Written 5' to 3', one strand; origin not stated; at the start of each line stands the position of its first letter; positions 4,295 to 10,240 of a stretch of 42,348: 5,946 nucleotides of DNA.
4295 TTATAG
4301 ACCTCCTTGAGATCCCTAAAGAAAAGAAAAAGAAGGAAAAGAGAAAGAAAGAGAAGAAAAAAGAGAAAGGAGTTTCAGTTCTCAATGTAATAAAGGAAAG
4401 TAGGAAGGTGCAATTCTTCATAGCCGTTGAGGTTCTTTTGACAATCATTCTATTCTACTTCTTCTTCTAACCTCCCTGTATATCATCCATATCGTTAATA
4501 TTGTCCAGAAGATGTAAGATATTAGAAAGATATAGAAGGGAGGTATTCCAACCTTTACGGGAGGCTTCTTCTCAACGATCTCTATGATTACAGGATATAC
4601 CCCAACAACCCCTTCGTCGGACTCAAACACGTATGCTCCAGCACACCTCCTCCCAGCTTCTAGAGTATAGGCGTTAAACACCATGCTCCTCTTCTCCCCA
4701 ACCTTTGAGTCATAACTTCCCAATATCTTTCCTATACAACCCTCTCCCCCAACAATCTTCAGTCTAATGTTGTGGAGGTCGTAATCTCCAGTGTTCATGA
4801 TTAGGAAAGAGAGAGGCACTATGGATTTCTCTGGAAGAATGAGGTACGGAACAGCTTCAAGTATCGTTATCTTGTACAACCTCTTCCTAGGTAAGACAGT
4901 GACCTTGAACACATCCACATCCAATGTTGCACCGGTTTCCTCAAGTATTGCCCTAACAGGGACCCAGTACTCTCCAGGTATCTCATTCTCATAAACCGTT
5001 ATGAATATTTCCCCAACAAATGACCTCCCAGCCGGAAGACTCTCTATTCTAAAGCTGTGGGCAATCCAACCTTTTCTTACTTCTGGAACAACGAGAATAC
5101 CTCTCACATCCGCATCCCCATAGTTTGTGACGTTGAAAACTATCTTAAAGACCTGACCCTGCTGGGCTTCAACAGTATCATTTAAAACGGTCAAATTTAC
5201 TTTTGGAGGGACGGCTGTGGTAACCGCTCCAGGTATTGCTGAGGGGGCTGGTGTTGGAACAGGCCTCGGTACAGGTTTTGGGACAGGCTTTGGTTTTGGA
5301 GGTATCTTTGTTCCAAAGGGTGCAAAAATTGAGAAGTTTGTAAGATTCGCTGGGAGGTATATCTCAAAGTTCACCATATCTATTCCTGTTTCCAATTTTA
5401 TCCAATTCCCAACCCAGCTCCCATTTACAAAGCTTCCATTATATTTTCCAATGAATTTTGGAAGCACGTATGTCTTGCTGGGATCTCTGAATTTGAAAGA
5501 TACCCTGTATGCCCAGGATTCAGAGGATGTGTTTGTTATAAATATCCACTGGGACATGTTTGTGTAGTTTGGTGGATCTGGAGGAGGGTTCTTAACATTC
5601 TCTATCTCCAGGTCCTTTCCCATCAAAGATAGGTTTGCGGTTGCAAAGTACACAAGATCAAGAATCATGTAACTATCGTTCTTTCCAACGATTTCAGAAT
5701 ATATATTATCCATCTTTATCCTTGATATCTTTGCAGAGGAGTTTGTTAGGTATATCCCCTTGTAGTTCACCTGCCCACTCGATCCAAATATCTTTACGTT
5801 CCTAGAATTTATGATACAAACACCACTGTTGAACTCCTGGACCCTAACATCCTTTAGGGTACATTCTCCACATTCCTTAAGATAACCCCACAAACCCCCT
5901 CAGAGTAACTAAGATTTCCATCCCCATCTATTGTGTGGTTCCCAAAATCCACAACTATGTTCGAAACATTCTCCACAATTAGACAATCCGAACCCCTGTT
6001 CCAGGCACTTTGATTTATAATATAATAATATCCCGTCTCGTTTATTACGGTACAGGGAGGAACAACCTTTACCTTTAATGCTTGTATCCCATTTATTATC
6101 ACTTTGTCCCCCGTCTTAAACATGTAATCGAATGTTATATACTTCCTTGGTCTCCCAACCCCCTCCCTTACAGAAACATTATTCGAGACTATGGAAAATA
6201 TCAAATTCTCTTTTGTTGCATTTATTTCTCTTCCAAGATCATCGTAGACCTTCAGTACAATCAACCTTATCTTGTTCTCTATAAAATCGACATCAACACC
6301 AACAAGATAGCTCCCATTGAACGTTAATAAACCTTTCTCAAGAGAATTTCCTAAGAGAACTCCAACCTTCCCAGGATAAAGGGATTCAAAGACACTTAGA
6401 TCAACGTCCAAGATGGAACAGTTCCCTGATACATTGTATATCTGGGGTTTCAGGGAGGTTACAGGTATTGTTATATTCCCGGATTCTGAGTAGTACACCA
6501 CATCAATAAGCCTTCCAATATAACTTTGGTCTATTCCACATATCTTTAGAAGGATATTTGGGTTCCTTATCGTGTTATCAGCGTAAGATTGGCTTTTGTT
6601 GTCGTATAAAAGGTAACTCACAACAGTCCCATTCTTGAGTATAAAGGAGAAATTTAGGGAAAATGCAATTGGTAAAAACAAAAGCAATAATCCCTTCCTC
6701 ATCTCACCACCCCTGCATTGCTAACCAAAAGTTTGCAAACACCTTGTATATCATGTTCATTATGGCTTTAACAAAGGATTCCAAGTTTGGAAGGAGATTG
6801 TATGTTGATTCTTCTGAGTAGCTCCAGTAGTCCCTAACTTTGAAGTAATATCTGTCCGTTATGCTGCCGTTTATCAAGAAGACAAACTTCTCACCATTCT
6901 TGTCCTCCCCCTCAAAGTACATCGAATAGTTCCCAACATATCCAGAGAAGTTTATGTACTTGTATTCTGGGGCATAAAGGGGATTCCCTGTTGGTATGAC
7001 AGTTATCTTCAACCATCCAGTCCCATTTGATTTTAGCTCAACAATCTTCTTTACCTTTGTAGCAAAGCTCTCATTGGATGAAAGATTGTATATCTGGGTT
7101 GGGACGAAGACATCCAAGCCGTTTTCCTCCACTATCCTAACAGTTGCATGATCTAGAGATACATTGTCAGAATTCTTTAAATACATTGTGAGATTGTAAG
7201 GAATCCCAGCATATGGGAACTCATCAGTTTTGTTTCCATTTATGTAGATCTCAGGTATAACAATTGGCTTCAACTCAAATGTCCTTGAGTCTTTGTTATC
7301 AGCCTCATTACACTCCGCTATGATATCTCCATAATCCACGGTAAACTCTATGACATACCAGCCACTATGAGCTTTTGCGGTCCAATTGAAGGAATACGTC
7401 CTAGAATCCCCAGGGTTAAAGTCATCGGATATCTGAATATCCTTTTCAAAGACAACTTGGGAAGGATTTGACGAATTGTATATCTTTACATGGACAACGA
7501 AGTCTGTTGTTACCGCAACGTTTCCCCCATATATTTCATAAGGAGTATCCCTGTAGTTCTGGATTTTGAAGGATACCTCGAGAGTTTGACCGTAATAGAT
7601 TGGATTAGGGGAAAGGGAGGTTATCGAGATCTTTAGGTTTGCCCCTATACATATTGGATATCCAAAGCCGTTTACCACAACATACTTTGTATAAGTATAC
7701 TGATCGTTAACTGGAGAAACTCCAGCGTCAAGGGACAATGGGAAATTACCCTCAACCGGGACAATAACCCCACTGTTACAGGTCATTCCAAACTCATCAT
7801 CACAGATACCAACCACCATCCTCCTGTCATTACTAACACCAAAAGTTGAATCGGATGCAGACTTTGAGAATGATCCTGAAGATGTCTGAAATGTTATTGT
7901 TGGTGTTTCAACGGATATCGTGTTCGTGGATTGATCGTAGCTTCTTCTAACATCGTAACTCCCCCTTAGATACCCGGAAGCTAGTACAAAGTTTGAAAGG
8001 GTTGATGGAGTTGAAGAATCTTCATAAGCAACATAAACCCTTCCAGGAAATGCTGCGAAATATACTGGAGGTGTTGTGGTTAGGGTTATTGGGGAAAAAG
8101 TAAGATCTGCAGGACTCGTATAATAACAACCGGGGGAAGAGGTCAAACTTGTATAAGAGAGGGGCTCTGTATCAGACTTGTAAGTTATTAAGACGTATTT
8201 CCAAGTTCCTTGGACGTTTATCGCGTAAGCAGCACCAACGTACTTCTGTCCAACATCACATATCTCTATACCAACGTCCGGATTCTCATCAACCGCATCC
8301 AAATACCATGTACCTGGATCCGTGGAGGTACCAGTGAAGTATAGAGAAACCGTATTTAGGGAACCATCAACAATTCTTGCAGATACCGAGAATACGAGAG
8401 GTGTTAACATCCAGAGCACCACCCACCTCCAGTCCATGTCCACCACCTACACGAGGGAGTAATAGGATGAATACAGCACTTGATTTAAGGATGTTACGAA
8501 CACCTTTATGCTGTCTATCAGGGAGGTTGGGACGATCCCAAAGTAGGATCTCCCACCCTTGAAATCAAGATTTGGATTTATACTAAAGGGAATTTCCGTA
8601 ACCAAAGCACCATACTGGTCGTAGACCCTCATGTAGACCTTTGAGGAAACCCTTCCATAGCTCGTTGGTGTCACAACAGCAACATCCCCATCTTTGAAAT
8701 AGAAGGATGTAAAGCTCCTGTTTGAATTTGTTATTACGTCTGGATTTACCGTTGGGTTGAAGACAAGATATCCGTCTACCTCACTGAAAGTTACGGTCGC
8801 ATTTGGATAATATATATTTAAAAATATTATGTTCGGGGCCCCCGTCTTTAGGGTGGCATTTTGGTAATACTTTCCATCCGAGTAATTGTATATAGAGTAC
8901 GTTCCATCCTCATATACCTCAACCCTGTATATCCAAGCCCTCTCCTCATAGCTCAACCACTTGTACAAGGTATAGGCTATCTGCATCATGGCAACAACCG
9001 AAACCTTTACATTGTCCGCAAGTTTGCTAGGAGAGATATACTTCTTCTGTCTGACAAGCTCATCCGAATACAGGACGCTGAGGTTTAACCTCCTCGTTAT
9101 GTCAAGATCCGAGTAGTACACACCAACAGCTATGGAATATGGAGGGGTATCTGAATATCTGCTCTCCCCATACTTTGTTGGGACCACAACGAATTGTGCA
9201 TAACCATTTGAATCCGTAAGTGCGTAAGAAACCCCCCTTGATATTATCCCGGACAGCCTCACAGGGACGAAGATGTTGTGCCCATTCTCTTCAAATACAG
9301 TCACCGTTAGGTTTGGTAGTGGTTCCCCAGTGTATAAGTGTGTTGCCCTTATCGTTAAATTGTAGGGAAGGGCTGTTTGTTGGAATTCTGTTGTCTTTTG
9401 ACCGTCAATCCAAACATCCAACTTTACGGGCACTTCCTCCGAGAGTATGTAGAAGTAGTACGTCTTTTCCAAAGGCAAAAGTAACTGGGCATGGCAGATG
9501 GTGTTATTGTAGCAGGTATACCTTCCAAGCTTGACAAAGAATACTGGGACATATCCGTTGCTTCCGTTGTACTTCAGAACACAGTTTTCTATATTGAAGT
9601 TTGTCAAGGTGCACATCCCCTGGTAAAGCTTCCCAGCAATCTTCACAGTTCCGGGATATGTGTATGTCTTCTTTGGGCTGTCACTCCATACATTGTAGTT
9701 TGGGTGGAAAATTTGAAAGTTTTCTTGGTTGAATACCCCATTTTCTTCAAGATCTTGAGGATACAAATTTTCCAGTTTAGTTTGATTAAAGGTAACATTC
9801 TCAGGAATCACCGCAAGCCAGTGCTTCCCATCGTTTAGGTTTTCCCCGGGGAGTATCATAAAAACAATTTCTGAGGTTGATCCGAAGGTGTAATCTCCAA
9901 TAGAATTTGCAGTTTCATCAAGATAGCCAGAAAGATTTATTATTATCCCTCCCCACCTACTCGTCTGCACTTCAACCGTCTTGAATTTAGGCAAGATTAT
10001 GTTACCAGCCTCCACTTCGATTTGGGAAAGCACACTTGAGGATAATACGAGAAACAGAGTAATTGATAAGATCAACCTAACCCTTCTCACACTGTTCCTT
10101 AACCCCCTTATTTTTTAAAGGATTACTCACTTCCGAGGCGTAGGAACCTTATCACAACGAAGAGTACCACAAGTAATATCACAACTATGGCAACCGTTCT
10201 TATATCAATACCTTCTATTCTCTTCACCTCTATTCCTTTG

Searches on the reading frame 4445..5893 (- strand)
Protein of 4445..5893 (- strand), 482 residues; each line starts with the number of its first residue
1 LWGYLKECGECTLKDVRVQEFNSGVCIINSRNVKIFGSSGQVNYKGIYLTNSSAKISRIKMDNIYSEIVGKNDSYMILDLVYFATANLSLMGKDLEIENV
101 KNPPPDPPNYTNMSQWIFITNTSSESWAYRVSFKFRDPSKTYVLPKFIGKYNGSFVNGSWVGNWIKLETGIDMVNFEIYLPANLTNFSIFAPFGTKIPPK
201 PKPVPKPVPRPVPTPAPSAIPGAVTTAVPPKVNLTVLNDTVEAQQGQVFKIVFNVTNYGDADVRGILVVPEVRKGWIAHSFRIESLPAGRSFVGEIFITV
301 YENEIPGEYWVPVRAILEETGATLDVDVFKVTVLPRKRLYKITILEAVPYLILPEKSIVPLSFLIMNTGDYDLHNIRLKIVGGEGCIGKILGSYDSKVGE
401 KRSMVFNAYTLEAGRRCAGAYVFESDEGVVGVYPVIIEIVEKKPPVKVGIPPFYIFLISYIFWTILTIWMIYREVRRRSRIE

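Call 6: search_protein_families(library=pfam, proteins=[window:4445-5893:-], max_evalue=0.01)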
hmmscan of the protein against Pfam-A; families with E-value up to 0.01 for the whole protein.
window:4445-5893:- (482 aa): 2 families
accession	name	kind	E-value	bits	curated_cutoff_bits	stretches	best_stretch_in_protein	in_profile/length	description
PF10633.15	NPCBM_assoc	-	9.9e-05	22.9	24.4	1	244-315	2-75/78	NPCBM-associated, NEW3 domain of alpha-galactosidase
PF05048.19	NosD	-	0.0099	15.8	23.6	0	4-58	20-75/212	Periplasmic copper-binding protein (NosD)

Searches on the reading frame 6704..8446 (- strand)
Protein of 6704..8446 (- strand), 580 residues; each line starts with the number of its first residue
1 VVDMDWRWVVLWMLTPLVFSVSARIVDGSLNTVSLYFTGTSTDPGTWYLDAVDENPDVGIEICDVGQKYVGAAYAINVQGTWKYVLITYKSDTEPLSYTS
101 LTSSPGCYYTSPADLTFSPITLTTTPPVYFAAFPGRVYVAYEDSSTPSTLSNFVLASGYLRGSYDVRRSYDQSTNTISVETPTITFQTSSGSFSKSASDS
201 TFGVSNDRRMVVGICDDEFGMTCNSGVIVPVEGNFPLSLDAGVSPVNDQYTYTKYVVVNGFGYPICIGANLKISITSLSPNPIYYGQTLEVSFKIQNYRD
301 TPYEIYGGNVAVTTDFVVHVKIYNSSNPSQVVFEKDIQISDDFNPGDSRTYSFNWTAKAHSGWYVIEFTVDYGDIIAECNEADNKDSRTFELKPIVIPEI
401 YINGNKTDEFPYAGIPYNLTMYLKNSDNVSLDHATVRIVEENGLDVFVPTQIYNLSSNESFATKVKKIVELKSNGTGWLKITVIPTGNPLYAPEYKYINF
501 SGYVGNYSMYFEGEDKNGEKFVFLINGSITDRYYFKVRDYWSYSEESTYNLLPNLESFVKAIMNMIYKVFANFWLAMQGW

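Call 6: search_protein_families(library=pfam, proteins=[window:6704-8446:-], max_evalue=0.01)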
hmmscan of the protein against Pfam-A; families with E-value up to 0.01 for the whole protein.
window:6704-8446:- (580 aa): 1 family
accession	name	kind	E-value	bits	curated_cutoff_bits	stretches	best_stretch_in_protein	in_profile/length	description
PF07705.17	CARDB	-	5.2e-08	33.5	22.7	1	271-386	4-99/101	CARDB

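Call 71: search_solved_structures(query=window:6704-8446:-, max_evalue=1)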
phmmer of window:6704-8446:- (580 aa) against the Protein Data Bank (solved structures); distinct sequences matched with E-value up to 1: 2.
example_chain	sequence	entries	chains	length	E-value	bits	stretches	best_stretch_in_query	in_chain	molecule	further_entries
3idu_A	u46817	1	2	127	0.038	15.6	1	342-393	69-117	Uncharacterized protein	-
2kl6_A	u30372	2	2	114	0.15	13.6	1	342-393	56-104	Uncharacterized protein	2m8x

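Call 80: search_protein_families(library=ncbifam, proteins=[window:6704-8446:-], max_evalue=1)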
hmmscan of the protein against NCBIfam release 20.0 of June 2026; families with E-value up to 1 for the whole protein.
window:6704-8446:- (580 aa): 2 families
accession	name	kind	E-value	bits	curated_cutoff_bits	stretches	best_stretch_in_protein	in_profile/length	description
NF041895.1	choice_anch_V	domain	0.015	15.4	42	1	272-364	38-124/150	choice-of-anchor V domain-containing protein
NF047534.1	lipo_BTA121_dup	subfamily_domain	0.021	15.1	45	1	517-571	8-63/134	BTA121 domain-containing protein surface lipoprotein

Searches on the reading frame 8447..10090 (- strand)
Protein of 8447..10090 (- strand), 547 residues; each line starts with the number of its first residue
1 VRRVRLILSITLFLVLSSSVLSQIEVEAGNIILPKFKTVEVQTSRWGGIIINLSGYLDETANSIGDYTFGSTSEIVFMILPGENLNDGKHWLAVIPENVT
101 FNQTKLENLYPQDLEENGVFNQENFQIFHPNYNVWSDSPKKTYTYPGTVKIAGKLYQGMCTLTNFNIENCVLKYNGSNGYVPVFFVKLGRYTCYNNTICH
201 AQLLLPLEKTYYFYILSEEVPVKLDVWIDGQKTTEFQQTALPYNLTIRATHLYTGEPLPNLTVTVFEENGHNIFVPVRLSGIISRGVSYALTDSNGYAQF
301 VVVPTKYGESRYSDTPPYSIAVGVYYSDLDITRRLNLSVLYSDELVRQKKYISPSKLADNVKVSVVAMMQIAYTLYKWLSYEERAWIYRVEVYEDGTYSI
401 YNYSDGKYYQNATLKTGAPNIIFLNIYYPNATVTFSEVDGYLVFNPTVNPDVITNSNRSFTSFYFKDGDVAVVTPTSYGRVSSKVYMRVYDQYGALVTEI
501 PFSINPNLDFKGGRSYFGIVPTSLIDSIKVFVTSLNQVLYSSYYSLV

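Call 6: search_protein_families(library=pfam, proteins=[window:8447-10090:-], max_evalue=0.01)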
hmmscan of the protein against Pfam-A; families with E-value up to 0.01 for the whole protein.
window:8447-10090:- (547 aa): 0 families

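Call 34: search_protein_families(library=pfam, proteins=[window:8447-10090:-], max_evalue=10)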
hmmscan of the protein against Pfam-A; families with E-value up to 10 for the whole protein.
window:8447-10090:- (547 aa): 3 families
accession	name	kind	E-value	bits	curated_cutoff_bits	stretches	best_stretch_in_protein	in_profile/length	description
PF10670.15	DUF4198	-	0.057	14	34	1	242-301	140-194/209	Domain of unknown function (DUF4198)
PF17789.7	MG4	-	0.16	12.7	24.7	1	232-302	5-60/95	Macroglobulin domain MG4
PF13620.12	CarboxypepD_reg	-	0.44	11.4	32.3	1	254-306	10-49/82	Carboxypeptidase regulatory-like domain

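Call 72: search_solved_structures(query=window:8447-10090:-, max_evalue=1)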
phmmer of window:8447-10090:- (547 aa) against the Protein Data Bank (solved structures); distinct sequences matched with E-value up to 1: 0.

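Call 80: search_protein_families(library=ncbifam, proteins=[window:8447-10090:-], max_evalue=1)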
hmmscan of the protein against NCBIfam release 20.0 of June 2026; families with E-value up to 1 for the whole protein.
window:8447-10090:- (547 aa): 0 families
